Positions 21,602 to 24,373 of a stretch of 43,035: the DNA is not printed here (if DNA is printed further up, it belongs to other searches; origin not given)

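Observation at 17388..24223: Coupled pair of giant YYY/DUF2298-type membrane proteins, one fused to a GT-C-like module: candidate uncharacterised envelope glycosylation/polymerisation machine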

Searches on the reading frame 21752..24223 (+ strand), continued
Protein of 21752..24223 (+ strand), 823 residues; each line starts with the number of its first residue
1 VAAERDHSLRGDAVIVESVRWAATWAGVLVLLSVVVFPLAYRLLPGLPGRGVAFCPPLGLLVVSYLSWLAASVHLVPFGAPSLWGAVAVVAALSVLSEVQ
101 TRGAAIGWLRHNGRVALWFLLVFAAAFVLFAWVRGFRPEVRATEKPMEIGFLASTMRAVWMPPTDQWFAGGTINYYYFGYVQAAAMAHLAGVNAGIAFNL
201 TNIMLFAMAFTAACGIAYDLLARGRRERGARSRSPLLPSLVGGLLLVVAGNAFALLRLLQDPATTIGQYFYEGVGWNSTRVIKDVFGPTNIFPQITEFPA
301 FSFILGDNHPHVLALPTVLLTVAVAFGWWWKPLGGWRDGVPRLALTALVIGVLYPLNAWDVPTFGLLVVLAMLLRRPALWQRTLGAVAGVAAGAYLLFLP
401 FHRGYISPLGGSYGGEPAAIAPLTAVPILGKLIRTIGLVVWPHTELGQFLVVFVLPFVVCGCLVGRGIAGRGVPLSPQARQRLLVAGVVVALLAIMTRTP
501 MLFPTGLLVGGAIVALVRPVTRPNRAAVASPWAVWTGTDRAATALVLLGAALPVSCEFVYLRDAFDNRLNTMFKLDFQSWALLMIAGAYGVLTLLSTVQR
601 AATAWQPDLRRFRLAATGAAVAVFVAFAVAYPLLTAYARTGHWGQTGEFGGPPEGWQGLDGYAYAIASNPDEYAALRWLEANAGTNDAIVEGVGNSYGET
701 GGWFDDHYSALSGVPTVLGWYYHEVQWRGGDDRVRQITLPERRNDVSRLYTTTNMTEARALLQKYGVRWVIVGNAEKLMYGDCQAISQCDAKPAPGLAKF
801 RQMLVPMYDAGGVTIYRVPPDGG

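Call 29: fold_search(model_id=the predicted structure, library=pdb)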
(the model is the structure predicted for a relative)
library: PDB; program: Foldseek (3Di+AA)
matches with E <= 10: 289; with E <= 0.001: 7
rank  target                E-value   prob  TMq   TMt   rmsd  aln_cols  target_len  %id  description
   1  7zlh_A                5.0e-06  1.00  0.30  0.35  16.1       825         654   11  Cryo-EM structure of C-mannosyltransferase CeDPY19, in apo state, bound to CMT2-Fab and anti-Fab nanobody (released 2023-01-11)
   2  7zlg_A                1.0e-05  1.00  0.32  0.37  16.7       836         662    9  Cryo-EM structure of C-mannosyltransferase CeDPY19, in complex with acceptor peptide and bound to CMT2-Fab and anti-Fa (released 2023-01-11)
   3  7e9s_A                1.1e-05  1.00  0.30  0.29  17.8       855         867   12  Archaeal oligosaccharyltransferase AglB from Archaeoglobus fulgidus in complex with an inhibitory peptide and a dolich (released 2021-09-08)
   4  7zli_A                1.6e-05  1.00  0.30  0.35  14.5       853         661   10  Cryo-EM structure of C-mannosyltransferase CeDPY19, in complex with Dol25-P-Man and bound to CMT2-Fab and anti-Fab nan (released 2023-01-11)
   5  5gmy_A                1.9e-05  1.00  0.30  0.29  16.6       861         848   12  Crystal structure of the Archaeoglobus fulgidus oligosaccharyltransferase (O29867_ARCFU) tethered with an acceptor pep (released 2017-02-01)
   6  8if8_C                2.1e-05  1.00  0.42  0.54  13.6       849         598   15  Arabinosyltransferase AftA (released 2023-05-31)
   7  8if8_B                8.1e-05  1.00  0.40  0.50  14.3       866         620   15  Arabinosyltransferase AftA (released 2023-05-31)
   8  3vu0_C                1.8e-02  1.00  0.13  0.58   6.4       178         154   16  Crystal structure of the C-terminal globular domain of oligosaccharyltransferase (AfAglB-S2, AF_0040, O30195_ARCFU) fr (released 2013-01-23)
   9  3vu0_A                3.3e-02  1.00  0.12  0.58   6.8       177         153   15  Crystal structure of the C-terminal globular domain of oligosaccharyltransferase (AfAglB-S2, AF_0040, O30195_ARCFU) fr (released 2013-01-23)
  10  3vu0_B                5.3e-02  1.00  0.13  0.56   6.2       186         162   14  Crystal structure of the C-terminal globular domain of oligosaccharyltransferase (AfAglB-S2, AF_0040, O30195_ARCFU) fr (released 2013-01-23)
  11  4q9j_A                6.0e-02  0.06  0.07  0.06  38.1       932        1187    9  P-glycoprotein cocrystallised with QZ-Val (released 2015-03-04)
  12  3vgp                  1.6e-01  0.97  0.11  0.43   8.0       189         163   13  Crystal structure of the C-terminal globular domain of oligosaccharyltransferase (AF_0329) from Archaeoglobus fulgidus (released 2012-07-04)
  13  5f15                  1.7e-01  0.91  0.33  0.46  13.6       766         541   10  Crystal Structure of ArnT from Cupriavidus metallidurans bound to Undecaprenyl phosphate (released 2016-02-17)
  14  4q9i_A                2.0e-01  0.04  0.08  0.06  37.6       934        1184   10  P-glycoprotein cocrystallised with QZ-Ala (released 2015-03-04)
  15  5ko2_A                2.9e-01  0.06  0.07  0.05  25.9       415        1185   12  Mouse pgp 34 linker deleted mutant Hg derivative (released 2016-11-30)
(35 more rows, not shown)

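Call 33: search_solved_structures(query=A1, max_evalue=10, show_alignments=3)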
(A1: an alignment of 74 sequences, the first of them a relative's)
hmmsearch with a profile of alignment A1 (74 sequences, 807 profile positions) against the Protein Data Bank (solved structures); distinct sequences matched with E-value up to 10: 32.
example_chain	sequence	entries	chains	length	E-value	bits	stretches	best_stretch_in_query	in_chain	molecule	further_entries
3q37_A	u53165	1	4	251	0.14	13.6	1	753-789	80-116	TIM from Trypanosoma cruzi/ TIM from Trypanosoma brucei brucei chimera protein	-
1tcd_A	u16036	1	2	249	0.18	13.2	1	753-792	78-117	TRIOSEPHOSPHATE ISOMERASE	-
2oma_A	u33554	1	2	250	0.18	13.2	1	753-792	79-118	Triosephosphate isomerase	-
1ci1_A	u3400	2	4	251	0.18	13.2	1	753-792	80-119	PROTEIN (TRIOSEPHOSPHATE ISOMERASE) | Triosephosphate isomerase, glycosomal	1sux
2e8c_A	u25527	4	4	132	0.18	13.1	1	738-794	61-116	Hypothetical protein Aq_1549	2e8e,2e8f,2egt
4hhp_A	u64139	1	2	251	0.2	13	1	753-791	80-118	Triosephosphate isomerase, glycosomal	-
4y8f_A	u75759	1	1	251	0.25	12.7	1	754-793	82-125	Triosephosphate Isomerase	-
2v5b_A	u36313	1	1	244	0.33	12.3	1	750-792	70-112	TRIOSEPHOSPHATE ISOMERASE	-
5bmx_A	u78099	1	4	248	0.69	11.2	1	752-791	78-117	Triosephosphate isomerase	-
3pwa_A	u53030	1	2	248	0.79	11.1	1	754-791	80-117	Triosephosphate isomerase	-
3pvf_A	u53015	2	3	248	0.8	11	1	754-791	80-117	Triosephosphate isomerase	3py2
4zz9_A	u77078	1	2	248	0.84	11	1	753-791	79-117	Triosephosphate isomerase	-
1vga_A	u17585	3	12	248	0.88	10.9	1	754-791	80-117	Triosephosphate isomerase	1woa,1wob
1lyx_A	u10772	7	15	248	0.89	10.9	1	754-791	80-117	Triosephosphate Isomerase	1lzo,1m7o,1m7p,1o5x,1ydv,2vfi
5brb_A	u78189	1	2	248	0.89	10.9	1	754-791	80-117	Triosephosphate isomerase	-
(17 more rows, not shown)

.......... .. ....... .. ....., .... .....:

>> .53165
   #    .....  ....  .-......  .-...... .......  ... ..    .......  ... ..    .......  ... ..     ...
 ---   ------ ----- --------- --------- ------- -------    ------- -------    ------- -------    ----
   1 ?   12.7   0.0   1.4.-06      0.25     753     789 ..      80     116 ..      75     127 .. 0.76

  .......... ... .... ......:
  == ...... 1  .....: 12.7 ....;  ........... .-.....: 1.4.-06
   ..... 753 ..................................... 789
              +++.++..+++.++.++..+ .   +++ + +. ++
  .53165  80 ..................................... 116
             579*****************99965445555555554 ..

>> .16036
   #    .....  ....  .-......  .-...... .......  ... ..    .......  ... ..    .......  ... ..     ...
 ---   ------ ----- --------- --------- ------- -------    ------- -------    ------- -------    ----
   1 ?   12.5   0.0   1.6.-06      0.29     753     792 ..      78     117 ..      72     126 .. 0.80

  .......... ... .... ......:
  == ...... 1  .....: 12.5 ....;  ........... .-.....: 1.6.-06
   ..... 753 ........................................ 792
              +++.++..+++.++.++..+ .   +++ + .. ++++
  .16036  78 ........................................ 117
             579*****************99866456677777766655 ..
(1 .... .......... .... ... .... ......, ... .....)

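Call 37: find_related_loci(query=A1, collection=genome_contigs, flank=10000)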
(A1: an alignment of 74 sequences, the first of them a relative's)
Query A1 (810 aa) in genome_contigs; peptide patterns used: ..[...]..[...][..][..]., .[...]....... (x = any residue, [..] = any of these).
600 stretches matched a pattern (row limit reached: there are more); 590 encode a relative of the query (tblastn E <= 1e-3); the best 80 are kept; 80 distinct loci.
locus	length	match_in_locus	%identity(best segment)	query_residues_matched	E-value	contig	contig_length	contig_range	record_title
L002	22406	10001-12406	52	4-805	0e+0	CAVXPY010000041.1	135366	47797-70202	MAG: uncultured Chloroflexia bacterium isolate MFD04580.bin.2.53 genome assembly, contig: contig_82903, whole genome sho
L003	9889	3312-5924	48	1-808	0e+0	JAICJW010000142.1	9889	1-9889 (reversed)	MAG: Chloroflexia bacterium isolate GZL_HY_2_bin.18 k141_788362_length_9889_cov_14.0000, whole genome shotgun sequence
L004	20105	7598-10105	50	16-809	0e+0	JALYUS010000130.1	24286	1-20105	MAG: Chloroflexota bacterium isolate LAG bin23 SD1463-65_k127_1325316, whole genome shotgun sequence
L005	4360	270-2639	38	9-804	2e-117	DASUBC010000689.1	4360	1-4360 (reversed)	MAG TPA_asm: Thermomicrobiales bacterium isolate SMAG_U2511 k141_1304052, whole genome shotgun sequence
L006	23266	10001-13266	33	12-809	5e-97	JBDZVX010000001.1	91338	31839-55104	MAG: Thermomicrobia bacterium isolate PE_soil7 NODE_27_length_91338, whole genome shotgun sequence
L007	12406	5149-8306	34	12-808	1e-95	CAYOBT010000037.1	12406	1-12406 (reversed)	MAG TPA_asm: uncultured Anaerolineales bacterium isolate binchicken_co334_27 genome assembly, contig: NODE_9241_length_1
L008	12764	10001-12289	33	9-772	6e-95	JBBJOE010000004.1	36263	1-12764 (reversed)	MAG: Thermomicrobiales bacterium isolate RDP_SRG_21 NODE_301_length_36263_cov_8.926121, whole genome shotgun sequence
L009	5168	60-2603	33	12-803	2e-89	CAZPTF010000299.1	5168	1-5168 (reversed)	MAG TPA_asm: uncultured Anaerolineae bacterium isolate SRP241326_co3_194 genome assembly, contig: NODE_17336_length_5168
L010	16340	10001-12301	30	12-804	9e-88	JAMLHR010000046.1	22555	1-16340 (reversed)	MAG: Thermomicrobiales bacterium isolate ACE_NR_CHLO14 ACE_NR_CHLO14_46, whole genome shotgun sequence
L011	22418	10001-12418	32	25-803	6e-86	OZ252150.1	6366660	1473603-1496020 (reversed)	MAG: Anaerolineales bacterium isolate ed016152-bc35-4daa-af1a-9bf7613e1c63 genome assembly, chromosome: 1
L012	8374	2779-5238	32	6-805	4e-86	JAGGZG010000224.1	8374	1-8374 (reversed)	MAG: Anaerolineae bacterium isolate AUK198 PB_MBMC_152_c_000000000048, whole genome shotgun sequence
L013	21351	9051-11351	32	6-804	3e-86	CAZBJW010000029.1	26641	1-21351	MAG TPA_asm: uncultured Anaerolineales bacterium isolate binchicken_co294_156 genome assembly, contig: NODE_2196_length_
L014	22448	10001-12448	30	12-804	7e-86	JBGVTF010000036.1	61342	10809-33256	MAG: Anaerolineae bacterium isolate S_237_B7 k127_570334, whole genome shotgun sequence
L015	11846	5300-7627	33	12-803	6e-85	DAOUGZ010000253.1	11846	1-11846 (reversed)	MAG TPA_asm: Anaerolineae bacterium isolate R89_281 k165_1680187, whole genome shotgun sequence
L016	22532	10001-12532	32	18-805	4e-83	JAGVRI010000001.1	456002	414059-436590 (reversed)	MAG: Chloroflexota bacterium isolate TumbabinsA95 c_000000000001, whole genome shotgun sequence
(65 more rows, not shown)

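Call 44: find_encoding_contigs(protein=P0050, flank=10000, max_places=2)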
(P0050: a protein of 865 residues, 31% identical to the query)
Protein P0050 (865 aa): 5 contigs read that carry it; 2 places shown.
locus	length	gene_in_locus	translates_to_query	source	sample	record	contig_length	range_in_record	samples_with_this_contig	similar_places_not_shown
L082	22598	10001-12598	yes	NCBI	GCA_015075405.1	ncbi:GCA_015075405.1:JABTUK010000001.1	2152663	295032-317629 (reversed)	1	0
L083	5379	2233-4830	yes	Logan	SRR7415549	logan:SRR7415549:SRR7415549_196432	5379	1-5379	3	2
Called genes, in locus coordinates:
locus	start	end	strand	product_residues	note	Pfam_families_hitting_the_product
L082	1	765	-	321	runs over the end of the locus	PF13495:Phage_int_SAM_4, PF00589:Phage_integrase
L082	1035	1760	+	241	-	PF04893:Yip1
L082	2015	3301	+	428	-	PF24402:iHKD (weak)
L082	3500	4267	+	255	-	-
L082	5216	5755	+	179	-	-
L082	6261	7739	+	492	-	-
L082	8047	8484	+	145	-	PF08281:Sigma70_r4_2, PF00196:GerE, PF04545:Sigma70_r4 (faint)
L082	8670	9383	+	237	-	PF13462:Thioredoxin_4, PF01323:DSBA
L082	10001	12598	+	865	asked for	PF10060:DUF2298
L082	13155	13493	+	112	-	-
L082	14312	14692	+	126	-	-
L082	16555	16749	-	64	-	-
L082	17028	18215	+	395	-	PF14236:DruA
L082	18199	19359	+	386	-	PF09376:NurA (weak)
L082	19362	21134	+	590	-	PF13401:AAA_22 (faint), PF12846:AAA_10 (faint), PF01935:DUF87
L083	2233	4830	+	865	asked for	PF10060:DUF2298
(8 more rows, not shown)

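Call 45: find_encoding_contigs(protein=P0119, flank=10000, max_places=2)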
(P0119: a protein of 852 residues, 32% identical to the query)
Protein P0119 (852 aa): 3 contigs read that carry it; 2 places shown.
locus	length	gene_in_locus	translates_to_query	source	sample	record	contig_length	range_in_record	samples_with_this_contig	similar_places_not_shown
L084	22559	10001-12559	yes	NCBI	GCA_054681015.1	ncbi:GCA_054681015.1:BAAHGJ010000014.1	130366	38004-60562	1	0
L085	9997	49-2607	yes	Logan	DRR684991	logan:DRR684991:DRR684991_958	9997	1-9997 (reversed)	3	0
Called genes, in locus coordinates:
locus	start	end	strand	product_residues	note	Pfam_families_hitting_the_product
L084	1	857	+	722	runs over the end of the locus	PF01590:GAF, PF13185:GAF_2, PF13492:GAF_3 (weak), PF01590:GAF, PF13185:GAF_2, PF13492:GAF_3, PF00512:HisKA, PF02518:HATPase_c, +3 more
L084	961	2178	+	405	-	PF01411:tRNA-synt_2c, PF07973:tRNA_SAD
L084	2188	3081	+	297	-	PF00753:Lactamase_B (faint)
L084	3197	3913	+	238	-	PF00027:cNMP_binding, PF13545:HTH_Crp_2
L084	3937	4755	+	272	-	PF00149:Metallophos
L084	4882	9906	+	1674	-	PF13231:PMT_2, PF10060:DUF2298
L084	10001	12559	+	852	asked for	PF10060:DUF2298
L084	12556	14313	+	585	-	PF13231:PMT_2 (weak)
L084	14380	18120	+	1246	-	PF13231:PMT_2, PF01436:NHL, PF17170:DUF5128 (faint), PF25021:TEN_NHL (faint), PF08450:SGL (faint), PF01436:NHL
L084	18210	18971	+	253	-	PF00106:adh_short, PF08659:KR, PF01370:Epimerase (weak), PF13561:adh_short_C2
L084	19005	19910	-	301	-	PF00892:EamA, PF08627:CRT-like (faint), PF00892:EamA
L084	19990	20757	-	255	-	PF05050:Methyltransf_21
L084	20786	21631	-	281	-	PF01370:Epimerase, PF05368:NmrA, PF13460:NAD_binding_10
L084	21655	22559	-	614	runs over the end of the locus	PF19363:DUF5939, PF00211:Guanylate_cyc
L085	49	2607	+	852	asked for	PF10060:DUF2298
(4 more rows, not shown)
